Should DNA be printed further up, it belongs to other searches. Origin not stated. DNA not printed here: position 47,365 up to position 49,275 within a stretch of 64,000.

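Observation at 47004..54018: Nested IS1634/IS30/IS66 composite with a 148-bp target duplication that regenerates both flanking genes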

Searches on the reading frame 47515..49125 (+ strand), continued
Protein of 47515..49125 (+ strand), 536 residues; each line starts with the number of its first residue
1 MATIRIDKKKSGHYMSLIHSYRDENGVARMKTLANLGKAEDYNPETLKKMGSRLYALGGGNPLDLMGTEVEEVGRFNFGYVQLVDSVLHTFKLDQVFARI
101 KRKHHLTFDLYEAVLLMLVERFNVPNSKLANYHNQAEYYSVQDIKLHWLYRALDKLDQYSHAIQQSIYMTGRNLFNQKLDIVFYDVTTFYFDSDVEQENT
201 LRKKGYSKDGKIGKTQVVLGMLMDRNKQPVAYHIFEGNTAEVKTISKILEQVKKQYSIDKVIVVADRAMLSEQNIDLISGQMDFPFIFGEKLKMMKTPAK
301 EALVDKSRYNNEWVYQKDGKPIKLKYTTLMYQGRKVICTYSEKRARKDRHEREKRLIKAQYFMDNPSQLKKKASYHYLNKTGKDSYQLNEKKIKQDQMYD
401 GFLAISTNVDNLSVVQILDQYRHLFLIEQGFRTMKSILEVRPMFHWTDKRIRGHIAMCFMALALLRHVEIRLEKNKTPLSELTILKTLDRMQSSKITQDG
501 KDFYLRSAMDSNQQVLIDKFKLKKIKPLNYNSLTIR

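Call 28: find_related_loci(query=A1, collection=genome_contigs, flank=3000)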
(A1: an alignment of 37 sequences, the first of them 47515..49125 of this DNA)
Query A1 (536 aa) in genome_contigs; peptide patterns used: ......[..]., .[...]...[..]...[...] (x = any residue, [..] = any of these).
593 stretches matched a pattern (row limit reached: there are more); 555 encode a relative of the query (tblastn E <= 1e-3); the best 80 are kept; 80 distinct loci.
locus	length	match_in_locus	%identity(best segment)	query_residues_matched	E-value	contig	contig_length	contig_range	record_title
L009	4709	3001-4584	49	1-528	1e-173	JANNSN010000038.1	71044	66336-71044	MAG: Chitinophagaceae bacterium isolate SOY_31_metabat_211 SOY_31_k141_750285, whole genome shotgun sequence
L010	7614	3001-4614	48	1-536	9e-172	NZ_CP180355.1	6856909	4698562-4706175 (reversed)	MAG: Imperialibacter sp. isolate tig00000051 chromosome, complete genome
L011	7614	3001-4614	48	1-536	6e-172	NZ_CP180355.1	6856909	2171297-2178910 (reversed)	MAG: Imperialibacter sp. isolate tig00000051 chromosome, complete genome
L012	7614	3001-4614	48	1-536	9e-172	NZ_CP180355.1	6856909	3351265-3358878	MAG: Imperialibacter sp. isolate tig00000051 chromosome, complete genome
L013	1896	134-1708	50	1-525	0e+0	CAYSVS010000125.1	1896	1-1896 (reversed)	MAG TPA_asm: uncultured Methanosarcinales archaeon isolate SRP141376_co4_88 genome assembly, contig: NODE_105934_length_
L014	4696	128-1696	50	1-525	1e-166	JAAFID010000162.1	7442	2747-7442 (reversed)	MAG: Cytophagales bacterium isolate bin33.maxbin.ball.127 WN_Cytophagales_6_scaffold_163, whole genome shotgun sequence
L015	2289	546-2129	48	1-528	2e-178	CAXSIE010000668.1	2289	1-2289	MAG: uncultured Flavihumibacter sp. isolate private_X4_metawrap_bin.5 genome assembly, contig: private_X4_metawrap_bin.5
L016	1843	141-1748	47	1-535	4e-179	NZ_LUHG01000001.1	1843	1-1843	Hydrotalea flava strain CCUG 51397 27_A2_NODE_85_length_1843_cov_678.206_ID_169, whole genome shotgun sequence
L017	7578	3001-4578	48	1-528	6e-165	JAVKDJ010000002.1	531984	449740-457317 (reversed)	MAG: Cyclobacteriaceae bacterium isolate F3-SA18-10 k141_73018, whole genome shotgun sequence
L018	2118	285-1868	48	1-528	6e-178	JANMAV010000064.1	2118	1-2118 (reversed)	MAG: Ferruginibacter sp. isolate OTE_1_metabat_477 OTE_1_k141_4861449, whole genome shotgun sequence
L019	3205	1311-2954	46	1-529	4e-172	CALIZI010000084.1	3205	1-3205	MAG: uncultured Saprospiraceae bacterium isolate R4_Bin_Bin_85_1 genome assembly, contig: c_000001200147, whole genome s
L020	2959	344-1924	46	1-528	2e-172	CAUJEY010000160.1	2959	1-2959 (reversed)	MAG: Bacteroidota bacterium isolate KLAP56 genome assembly, contig: KLAP56_244722, whole genome shotgun sequence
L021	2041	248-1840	46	1-528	1e-176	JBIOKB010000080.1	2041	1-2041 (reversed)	MAG: Candidatus Babeliales bacterium isolate GcC11-27 k141_1108001_length_2041_cov_41.0000, whole genome shotgun sequenc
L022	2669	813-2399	48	1-529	1e-172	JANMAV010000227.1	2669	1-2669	MAG: Ferruginibacter sp. isolate OTE_1_metabat_477 OTE_1_k141_1615563, whole genome shotgun sequence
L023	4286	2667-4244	47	1-528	4e-166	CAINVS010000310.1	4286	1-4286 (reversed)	MAG: uncultured Bacteroidetes bacterium isolate Ja_bin-6113 genome assembly, contig: bin-6113:310/721, whole genome shot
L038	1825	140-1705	43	1-525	1e-142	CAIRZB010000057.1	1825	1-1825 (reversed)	MAG: uncultured Parafilimonas sp. isolate AlinenLipids_bin-8879 genome assembly, contig: bin-8879:057/114, whole genome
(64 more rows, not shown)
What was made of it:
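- Tried and rejected: The profile scan did (call 28).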

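Call 47: find_encoding_contigs(protein=P0031, flank=3000, max_places=6)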
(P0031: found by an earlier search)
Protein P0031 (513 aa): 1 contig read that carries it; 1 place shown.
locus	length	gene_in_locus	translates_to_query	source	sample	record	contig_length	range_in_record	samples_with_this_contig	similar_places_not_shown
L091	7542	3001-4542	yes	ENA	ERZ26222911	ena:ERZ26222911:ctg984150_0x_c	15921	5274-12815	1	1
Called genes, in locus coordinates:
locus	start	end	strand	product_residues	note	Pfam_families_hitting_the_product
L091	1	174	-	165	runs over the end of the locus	PF13474:SnoaL_3, PF14534:DUF4440 (faint)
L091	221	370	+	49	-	-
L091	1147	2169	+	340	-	PF01609:DDE_Tnp_1, PF13701:DDE_Tnp_1_4 (weak)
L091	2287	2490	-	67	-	-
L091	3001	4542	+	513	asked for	PF03050:DDE_Tnp_IS66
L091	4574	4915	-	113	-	-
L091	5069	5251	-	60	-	-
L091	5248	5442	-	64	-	-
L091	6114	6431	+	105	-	-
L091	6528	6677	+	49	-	-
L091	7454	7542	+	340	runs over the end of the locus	PF01609:DDE_Tnp_1, PF13701:DDE_Tnp_1_4 (weak)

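Call 48: find_encoding_contigs(protein=P0020, flank=3000, max_places=6)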
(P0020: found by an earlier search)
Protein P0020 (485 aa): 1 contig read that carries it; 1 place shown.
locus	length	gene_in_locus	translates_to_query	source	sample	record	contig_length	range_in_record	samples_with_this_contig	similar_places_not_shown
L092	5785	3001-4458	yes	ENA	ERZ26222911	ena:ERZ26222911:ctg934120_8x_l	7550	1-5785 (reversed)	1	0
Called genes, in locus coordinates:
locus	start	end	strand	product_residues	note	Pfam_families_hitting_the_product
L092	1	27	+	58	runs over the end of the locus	-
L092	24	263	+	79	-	-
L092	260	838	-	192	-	-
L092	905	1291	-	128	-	-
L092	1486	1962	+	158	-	-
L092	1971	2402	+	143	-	PF05168:HEPN (faint)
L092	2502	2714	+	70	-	PF13560:HTH_31, PF01381:HTH_3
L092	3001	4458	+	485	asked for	PF03050:DDE_Tnp_IS66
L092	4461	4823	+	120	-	-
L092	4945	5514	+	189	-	PF04264:YceI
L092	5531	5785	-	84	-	?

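Call 55: search_dna_similar(query=window:47515-49125:+, collection=plasmids, mode=protein, max_rows=15)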
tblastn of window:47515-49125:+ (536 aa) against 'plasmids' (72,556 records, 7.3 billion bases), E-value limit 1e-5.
Records with a match: 131; places in all: 238; records where one place covers at least 80% of the query: 56.
Best place of each record, by identity: <60% 131.
By first word of the organism name: Rhodococcus 38; Mycobacterium 12; Mesorhizobium 11; Acidiphilium 6; Cereibacter 5; Pseudonocardia 5; Streptomyces 4; Cupriavidus 3; Dietzia 3; Novosphingobium 3; and 32 more.
By predicted mobility (MOB-suite, as given by PLSDB): non-mobilizable 76; mobilizable 30; conjugative 25.
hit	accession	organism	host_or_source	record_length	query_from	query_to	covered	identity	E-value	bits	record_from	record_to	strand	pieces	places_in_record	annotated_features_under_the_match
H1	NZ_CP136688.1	Sulfitobacter sp. LC.270.F.C4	Macrocystis pyrifera gametophyte,Whole ...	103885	5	524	97%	27.6%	2e-49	190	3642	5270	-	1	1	IS1634 family transposase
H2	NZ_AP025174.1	Cupriavidus sp. P-10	-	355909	4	535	99%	26.2%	7e-46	180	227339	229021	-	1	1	IS1634 family transposase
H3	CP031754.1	Cereibacter sphaeroides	cell culture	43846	4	524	97%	26.7%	8e-47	183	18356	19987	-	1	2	IS1634 family transposase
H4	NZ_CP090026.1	Cereibacter azotoformans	cell culture,Aquaculture sediment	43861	4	524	97%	26.7%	8e-47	183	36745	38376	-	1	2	IS1634 family transposase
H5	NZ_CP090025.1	Cereibacter azotoformans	cell culture,Aquaculture sediment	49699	4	524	97%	26.7%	8e-47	183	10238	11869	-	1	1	IS1634 family transposase | LPD7 domain-containing protein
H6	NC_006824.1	Aromatoleum aromaticum EbN1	-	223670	4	535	99%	25.3%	7e-34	210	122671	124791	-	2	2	IS1634-like element ISAzo6 family transposase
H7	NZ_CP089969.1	Cereibacter azotoformans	Owen's River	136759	5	524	81%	30.5%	1e-23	199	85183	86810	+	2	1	none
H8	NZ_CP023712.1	Rhodococcus ruber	cell culture,dyed contaminated landsoil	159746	3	526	98%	25.3%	1e-41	167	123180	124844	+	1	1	IS1634 family transposase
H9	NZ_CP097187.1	Rhodococcus sp. GA1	cell culture,soil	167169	3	526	98%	25.3%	1e-41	167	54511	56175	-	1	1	IS1634 family transposase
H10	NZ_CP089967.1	Cereibacter azotoformans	Owen's River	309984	5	524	97%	25.4%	5e-45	177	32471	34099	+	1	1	IS1634 family transposase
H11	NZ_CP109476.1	Streptomyces sp. NBC_01455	-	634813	3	526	98%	25.1%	9e-41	165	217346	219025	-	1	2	IS1634 family transposase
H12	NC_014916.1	Geobacillus sp. Y412MC52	Obsidian Hot Spring in Yellowstone ...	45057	14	513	93%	26.1%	3e-41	166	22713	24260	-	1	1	IS1634 family transposase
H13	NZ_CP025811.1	Sulfitobacter sp. SK025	Marine surface water,North Sea (surface ...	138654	5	524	97%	25.1%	3e-43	172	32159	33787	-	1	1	IS1634 family transposase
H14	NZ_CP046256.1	Sphingobium sp. CAP-1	cell culture,activated sludge of ...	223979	6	536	99%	24.5%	1e-37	155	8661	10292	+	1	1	IS1634 family transposase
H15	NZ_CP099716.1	Dietzia kunjamensis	cell culture,water from a container for ...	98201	14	505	92%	26.4%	7e-37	153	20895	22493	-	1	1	IS1634 family transposase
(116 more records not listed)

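Call 56: search_solved_structures(query=A1, max_evalue=1)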
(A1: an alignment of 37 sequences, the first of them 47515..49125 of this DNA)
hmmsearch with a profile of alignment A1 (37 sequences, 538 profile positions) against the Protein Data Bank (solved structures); distinct sequences matched with E-value up to 1: 0.
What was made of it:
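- On IS4 superfamily / Tn5-like fold: There is no sequence-level PDB hit (call 56).
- Tried and rejected: A sequence search of the PDB found nothing (call 56).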

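Call 58: get_annotated_region(hit=H1, flank=2500)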
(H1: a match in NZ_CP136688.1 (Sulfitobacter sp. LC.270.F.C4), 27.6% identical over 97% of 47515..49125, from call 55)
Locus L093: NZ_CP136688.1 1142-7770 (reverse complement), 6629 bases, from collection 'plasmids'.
description: Sulfitobacter sp. LC.270.F.C4 plasmid unnamed5, complete sequence
organism: Sulfitobacter sp. LC.270.F.C4 (NCBI taxid 3079556)
taxonomy: Bacteria; Pseudomonadota; Alphaproteobacteria; Rhodobacterales; Roseobacteraceae; Sulfitobacter; Sulfitobacter sp. LC.270.F.C4
host: -; source: Macrocystis pyrifera gametophyte,Whole organism,Laboratory; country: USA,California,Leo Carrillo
typing (MOB-suite, as given by PLSDB): mobilizable; replicon rep_cluster_613; relaxase MOBP
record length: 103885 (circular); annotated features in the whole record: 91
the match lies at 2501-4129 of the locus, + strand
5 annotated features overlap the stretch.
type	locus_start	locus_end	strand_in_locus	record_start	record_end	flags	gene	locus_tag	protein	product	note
CDS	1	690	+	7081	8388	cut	-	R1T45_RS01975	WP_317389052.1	TRAP transporter large permease subunit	-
CDS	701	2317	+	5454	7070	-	-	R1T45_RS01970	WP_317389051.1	GMC family oxidoreductase N-terminal domain-containing protein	-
CDS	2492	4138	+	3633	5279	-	-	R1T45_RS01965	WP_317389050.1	IS1634 family transposase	-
CDS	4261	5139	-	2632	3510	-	-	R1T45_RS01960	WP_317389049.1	LysR substrate-binding domain-containing protein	-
CDS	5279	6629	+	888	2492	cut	-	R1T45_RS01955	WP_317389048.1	FAD-binding oxidoreductase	-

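Call 59: get_annotated_region(hit=H8, flank=2500)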
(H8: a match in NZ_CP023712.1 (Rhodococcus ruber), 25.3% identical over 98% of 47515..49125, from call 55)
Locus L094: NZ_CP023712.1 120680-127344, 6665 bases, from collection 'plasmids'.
description: Rhodococcus ruber strain YC-YT1 plasmid unnamed1, complete sequence
organism: Rhodococcus ruber (NCBI taxid 1830)
taxonomy: Bacteria; Actinomycetota; Actinomycetes; Mycobacteriales; Nocardiaceae; Rhodococcus; Rhodococcus ruber
host: -; source: cell culture,dyed contaminated landsoil; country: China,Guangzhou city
typing (MOB-suite, as given by PLSDB): conjugative; relaxase MOBF; mating-pair formation MPF_T
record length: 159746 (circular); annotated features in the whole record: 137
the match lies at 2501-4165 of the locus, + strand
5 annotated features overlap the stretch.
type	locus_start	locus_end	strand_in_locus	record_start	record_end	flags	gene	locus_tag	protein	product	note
CDS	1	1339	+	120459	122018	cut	-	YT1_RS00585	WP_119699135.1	AMP-binding protein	-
CDS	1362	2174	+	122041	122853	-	-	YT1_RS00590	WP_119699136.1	SDR family NAD(P)-dependent oxidoreductase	-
CDS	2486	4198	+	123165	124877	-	-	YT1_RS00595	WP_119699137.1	IS1634 family transposase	-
CDS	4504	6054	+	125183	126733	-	istA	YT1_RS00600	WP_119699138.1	IS21 family transposase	-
CDS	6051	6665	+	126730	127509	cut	istB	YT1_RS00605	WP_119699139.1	IS21-like element helper ATPase IstB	-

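Call 60: get_annotated_region(hit=H12, flank=2500)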
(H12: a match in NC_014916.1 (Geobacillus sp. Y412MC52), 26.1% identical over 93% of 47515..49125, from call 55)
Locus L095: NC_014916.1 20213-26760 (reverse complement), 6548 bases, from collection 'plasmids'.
description: Geobacillus sp. Y412MC52 plasmid pGYMC5201, complete sequence
organism: Geobacillus sp. Y412MC52 (NCBI taxid 550542)
taxonomy: Bacteria; Bacillota; Bacilli; Bacillales; Bacillaceae; Geobacillus; Geobacillus sp. Y412MC52
host: -; source: Obsidian Hot Spring in Yellowstone National Park; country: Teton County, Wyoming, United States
typing (MOB-suite, as given by PLSDB): non-mobilizable; replicon rep_cluster_349
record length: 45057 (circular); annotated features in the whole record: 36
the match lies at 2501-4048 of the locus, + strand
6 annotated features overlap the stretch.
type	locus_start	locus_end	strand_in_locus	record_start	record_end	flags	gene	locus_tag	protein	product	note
CDS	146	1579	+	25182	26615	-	leuC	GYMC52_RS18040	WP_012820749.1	3-isopropylmalate dehydratase large subunit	GO:0009098 - L-leucine biosynthetic process [Evidence IEA]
CDS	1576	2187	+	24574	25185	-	leuD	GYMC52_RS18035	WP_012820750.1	3-isopropylmalate dehydratase small subunit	GO:0009098 - L-leucine biosynthetic process [Evidence IEA]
CDS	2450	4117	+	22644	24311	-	-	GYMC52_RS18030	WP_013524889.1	IS1634 family transposase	-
CDS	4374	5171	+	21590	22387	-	-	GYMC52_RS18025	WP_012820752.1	ParA family protein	-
CDS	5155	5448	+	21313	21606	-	-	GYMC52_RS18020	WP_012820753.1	hypothetical protein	-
CDS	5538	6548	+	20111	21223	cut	-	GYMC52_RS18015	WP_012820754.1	DNA cytosine methyltransferase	-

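Call 61: get_annotated_region(hit=H2, flank=2500)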
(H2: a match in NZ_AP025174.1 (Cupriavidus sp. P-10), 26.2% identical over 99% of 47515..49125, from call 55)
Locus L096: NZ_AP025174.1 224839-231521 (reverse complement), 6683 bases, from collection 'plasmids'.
description: Cupriavidus sp. P-10 plasmid pMTS3, complete sequence
organism: Cupriavidus sp. P-10 (NCBI taxid 2027911)
taxonomy: Bacteria; Pseudomonadota; Betaproteobacteria; Burkholderiales; Burkholderiaceae; Cupriavidus; Cupriavidus sp. P-10
host: -; source: -; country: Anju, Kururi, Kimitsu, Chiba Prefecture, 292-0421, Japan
typing (MOB-suite, as given by PLSDB): non-mobilizable
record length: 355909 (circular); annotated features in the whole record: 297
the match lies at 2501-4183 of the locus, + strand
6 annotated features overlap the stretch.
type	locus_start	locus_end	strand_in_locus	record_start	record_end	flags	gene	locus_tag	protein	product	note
CDS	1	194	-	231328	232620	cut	-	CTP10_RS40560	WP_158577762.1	FAD-dependent oxidoreductase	-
CDS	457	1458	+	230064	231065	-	-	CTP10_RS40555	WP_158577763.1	Bug family tripartite tricarboxylate transporter substrate binding protein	-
CDS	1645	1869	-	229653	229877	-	-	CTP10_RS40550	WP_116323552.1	hypothetical protein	-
CDS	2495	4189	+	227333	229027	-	-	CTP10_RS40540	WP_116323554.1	IS1634 family transposase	-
CDS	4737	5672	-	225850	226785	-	-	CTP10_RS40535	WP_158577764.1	LysR family transcriptional regulator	-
CDS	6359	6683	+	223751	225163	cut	-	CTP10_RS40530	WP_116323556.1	MFS transporter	GO:0055085 - transmembrane transport [Evidence IEA]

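Call 66: predict_structure(alignment_id=A1)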
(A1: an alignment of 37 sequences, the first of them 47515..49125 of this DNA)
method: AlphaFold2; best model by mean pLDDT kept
length: 536 residues; sequences in the alignment: 37
mean_pLDDT: 81.6   pTM: 0.73
mean pLDDT of the five models: 81.6, 80.2, 78.3, 77.7, 76.6
residues with pLDDT >= 90: 142; 70-90: 322; 50-70: 67; < 50: 5
segments of 3 or more residues with pLDDT < 50: 209-211
pLDDT, mean of each block of 10 residues (from residue 1): 80 83 83 80 73 74 64 82 93 94 94 93 84 83 89 94 88 59 76 63 62 70 83 83 79 76 76 81 86 85 90 88 92 91 90 86 72 69 78 87 91 90 80 78 70 92 91 89 90 80 78 92 68 51
secondary structure, 60 per line:
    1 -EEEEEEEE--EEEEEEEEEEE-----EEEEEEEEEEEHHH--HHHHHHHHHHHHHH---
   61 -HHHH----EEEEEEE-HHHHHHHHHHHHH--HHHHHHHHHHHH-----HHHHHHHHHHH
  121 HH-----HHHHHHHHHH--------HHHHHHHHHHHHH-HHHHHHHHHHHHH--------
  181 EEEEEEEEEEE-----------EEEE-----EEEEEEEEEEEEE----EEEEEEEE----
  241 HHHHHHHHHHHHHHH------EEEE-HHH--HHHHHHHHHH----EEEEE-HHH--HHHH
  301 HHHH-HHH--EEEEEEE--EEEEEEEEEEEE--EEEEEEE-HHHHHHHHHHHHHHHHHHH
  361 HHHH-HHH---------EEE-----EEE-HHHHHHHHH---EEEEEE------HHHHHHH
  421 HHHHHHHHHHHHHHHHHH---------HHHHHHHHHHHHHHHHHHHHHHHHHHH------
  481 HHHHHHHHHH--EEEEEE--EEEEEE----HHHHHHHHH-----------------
elements in order: E2-9 E12-22 E28-38 H44-57 H62-65 E70-76 H78-90 H93-104 H110-122 H128-137 H146-158 H160-172 E181-191 E203-206 E212-224 E229-236 H241-255 E262-265 H272-281 E286-290 H297-304 E311-317 E320-331 E334-340 H342-364 E378-380 E386-388 H390-398 E402-407 H414-438 H448-474 H481-490 E493-498 E501-506 H511-519
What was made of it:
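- On IS4 superfamily / Tn5-like fold: AlphaFold2 model with pLDDT 81.6 (call 66).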

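Call 68: fold_search(model_id=the predicted structure, library=pdb)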
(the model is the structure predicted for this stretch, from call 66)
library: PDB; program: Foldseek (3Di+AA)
matches with E <= 10: 379; with E <= 0.001: 5
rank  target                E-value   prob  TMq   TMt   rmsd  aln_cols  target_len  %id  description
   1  3ecp_A                1.8e-09  1.00  0.42  0.48   9.6       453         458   13  Crystal Structure Of Tn5 Transposase Complexed With 5' Phosphorylated Transposon End DNA (released 2008-10-21)
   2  4dm0_A                8.4e-09  1.00  0.42  0.48   9.5       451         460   13  TN5 transposase: 20MER OUTSIDE END 2 MN complex (released 2012-02-22)
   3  1mm8_A                1.2e-08  1.00  0.42  0.48   9.8       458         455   13  Crystal structure of Tn5 Transposase complexed with ME DNA (released 2002-12-13)
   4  1mus_A                3.0e-08  1.00  0.43  0.49   8.8       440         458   12  crystal structure of Tn5 transposase complexed with resolved outside end DNA (released 2002-09-27)
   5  6xgx_B                3.5e-04  1.00  0.30  0.42  14.5       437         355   13  ISCth4 transposase, strand transfer complex 1, STC1 (released 2020-10-14)
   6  6xg8_A                9.3e-03  0.99  0.20  0.25   8.6       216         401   16  ISCth4 transposase, pre-cleaved complex, PCC (released 2020-10-14)
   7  6xgx_A                1.6e-02  0.99  0.28  0.36  13.7       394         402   13  ISCth4 transposase, strand transfer complex 1, STC1 (released 2020-10-14)
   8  5i4a_C                1.7e-02  0.63  0.20  0.17  27.4       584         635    9  X-ray crystal structure of Marinitoga piezophila Argonaute in complex with 5' OH guide RNA (released 2016-03-30)
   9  6pe2_A                2.1e-02  0.63  0.22  0.25  19.3       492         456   12  Drosophila P element transposase strand transfer complex (released 2019-10-30)
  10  6p5a_A                3.3e-02  0.63  0.22  0.26  18.7       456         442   11  Drosophila P element transposase strand transfer complex (released 2019-10-30)
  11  7xn7_m                8.3e-02  0.07  0.09  0.05  33.8       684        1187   10  RNA polymerase II elongation complex containing Spt4/5, Elf1, Spt6, Spn1 and Paf1C (released 2022-09-07)
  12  4ija_A                1.7e-01  0.25  0.12  0.16  18.8       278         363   10  Structure of S. aureus methicillin resistance factor MecR2 (released 2013-06-12)
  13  1y8c                  1.7e-01  0.09  0.07  0.11  17.6       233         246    7  Crystal structure of a S-adenosylmethionine-dependent methyltransferase from Clostridium acetobutylicum ATCC 824 (released 2004-12-28)
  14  2x74_B                1.7e-01  0.91  0.14  0.34  10.3       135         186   11  Human foamy virus integrase - catalytic core. (released 2010-08-11)
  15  7zkg_A                1.8e-01  0.11  0.07  0.13  18.2       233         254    8  C-Methyltransferase PsmD from Streptomyces griseofuscus with bound cofactor (crystal form 2) (released 2022-12-28)
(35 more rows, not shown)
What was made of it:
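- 47382..49206 (+): IS-B, an intact 1825-bp IS1634-family element with 14-bp perfect inverted ends. Transposase at 47515-49125 (536 aa). Predicted fold is Tn5-like (calls 66, 68).
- On IS4 superfamily / Tn5-like fold: Top PDB matches are Tn5 transposase, E 1.8e-9 to 3e-8, probability 1.00 (call 68).
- Closest known: Tn5 / IS50 transposase. Same: Best structural match of the predicted transposase (Foldseek E 1.8e-9, about 450 aligned columns, call 68).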
